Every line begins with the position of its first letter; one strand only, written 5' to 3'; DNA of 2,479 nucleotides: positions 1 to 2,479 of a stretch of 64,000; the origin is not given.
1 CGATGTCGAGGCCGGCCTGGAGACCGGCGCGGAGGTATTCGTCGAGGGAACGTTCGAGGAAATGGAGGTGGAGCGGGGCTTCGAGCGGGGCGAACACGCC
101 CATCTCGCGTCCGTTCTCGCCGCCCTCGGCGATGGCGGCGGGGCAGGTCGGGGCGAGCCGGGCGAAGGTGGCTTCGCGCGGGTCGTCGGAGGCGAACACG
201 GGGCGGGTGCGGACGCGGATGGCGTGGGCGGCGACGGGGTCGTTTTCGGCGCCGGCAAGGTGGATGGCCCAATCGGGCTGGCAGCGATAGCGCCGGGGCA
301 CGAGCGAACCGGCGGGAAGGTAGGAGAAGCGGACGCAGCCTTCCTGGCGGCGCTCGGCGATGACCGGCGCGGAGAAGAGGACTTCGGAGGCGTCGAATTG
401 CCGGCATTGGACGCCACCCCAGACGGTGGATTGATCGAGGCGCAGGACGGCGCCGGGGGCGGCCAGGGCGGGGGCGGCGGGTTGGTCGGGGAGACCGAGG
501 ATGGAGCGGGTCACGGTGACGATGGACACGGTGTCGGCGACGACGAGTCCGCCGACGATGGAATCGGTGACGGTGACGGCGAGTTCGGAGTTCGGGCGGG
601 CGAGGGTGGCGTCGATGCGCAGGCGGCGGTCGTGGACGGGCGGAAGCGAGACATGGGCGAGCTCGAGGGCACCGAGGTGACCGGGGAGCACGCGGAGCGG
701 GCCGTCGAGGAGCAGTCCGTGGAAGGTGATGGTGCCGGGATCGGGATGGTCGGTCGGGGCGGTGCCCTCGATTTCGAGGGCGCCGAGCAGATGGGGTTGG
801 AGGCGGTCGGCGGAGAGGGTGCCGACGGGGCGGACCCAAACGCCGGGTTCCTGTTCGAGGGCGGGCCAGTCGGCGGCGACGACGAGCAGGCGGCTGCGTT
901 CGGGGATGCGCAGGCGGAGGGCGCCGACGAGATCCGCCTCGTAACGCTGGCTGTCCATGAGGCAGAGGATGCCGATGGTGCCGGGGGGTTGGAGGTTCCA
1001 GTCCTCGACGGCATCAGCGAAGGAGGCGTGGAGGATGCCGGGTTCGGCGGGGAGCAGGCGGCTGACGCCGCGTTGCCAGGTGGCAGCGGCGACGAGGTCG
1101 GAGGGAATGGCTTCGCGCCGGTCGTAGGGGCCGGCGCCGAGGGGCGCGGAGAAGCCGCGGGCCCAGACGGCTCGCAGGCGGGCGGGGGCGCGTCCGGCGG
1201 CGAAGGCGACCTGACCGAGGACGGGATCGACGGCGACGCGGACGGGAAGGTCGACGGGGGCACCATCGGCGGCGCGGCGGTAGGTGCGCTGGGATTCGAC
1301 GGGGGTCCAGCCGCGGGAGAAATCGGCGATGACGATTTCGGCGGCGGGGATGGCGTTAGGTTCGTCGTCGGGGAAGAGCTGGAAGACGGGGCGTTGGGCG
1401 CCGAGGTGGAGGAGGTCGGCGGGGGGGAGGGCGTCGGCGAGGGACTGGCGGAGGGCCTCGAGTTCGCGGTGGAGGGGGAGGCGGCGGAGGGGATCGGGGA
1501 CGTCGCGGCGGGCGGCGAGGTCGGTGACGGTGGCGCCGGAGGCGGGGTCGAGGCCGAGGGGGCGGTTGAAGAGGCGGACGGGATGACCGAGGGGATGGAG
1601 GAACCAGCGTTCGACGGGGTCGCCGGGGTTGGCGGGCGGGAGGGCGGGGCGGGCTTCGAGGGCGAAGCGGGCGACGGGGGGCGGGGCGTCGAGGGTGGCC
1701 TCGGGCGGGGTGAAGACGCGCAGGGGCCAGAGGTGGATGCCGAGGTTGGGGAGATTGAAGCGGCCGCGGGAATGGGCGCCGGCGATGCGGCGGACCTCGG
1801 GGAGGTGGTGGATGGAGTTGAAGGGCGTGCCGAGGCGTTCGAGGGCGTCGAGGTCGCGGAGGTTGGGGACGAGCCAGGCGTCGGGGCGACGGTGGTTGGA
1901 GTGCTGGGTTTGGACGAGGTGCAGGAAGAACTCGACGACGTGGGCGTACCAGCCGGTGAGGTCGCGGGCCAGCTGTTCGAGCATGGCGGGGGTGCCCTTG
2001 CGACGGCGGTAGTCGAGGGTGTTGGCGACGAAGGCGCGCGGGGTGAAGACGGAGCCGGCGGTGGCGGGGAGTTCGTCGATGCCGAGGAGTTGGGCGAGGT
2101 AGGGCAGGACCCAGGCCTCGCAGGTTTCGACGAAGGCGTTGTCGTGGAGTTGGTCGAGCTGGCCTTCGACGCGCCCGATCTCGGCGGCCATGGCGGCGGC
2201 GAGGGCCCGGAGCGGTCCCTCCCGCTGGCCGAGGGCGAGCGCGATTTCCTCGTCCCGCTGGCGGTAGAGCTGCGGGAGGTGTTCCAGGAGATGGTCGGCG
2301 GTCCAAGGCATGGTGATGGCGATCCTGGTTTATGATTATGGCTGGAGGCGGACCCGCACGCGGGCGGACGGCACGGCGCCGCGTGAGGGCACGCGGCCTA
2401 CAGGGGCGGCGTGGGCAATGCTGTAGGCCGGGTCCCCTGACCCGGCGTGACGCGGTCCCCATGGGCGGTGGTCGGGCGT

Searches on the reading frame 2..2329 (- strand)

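Call 8: search_protein_families(library=pfam, proteins=[window:2-2329:-], max_evalue=0.01)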
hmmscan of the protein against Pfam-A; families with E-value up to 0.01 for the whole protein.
window:2-2329:- (776 aa): 2 families
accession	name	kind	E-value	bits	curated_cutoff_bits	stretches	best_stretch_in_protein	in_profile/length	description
PF09684.15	Tail_P2_I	-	8e-07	29.4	20.6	1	41-135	10-98/139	Phage tail protein (Tail_P2_I)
PF10076.14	Phage_Mu_Gp48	-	6e-06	26.6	37.4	1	14-148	3-110/150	Bacteriophage Mu-like, Gp48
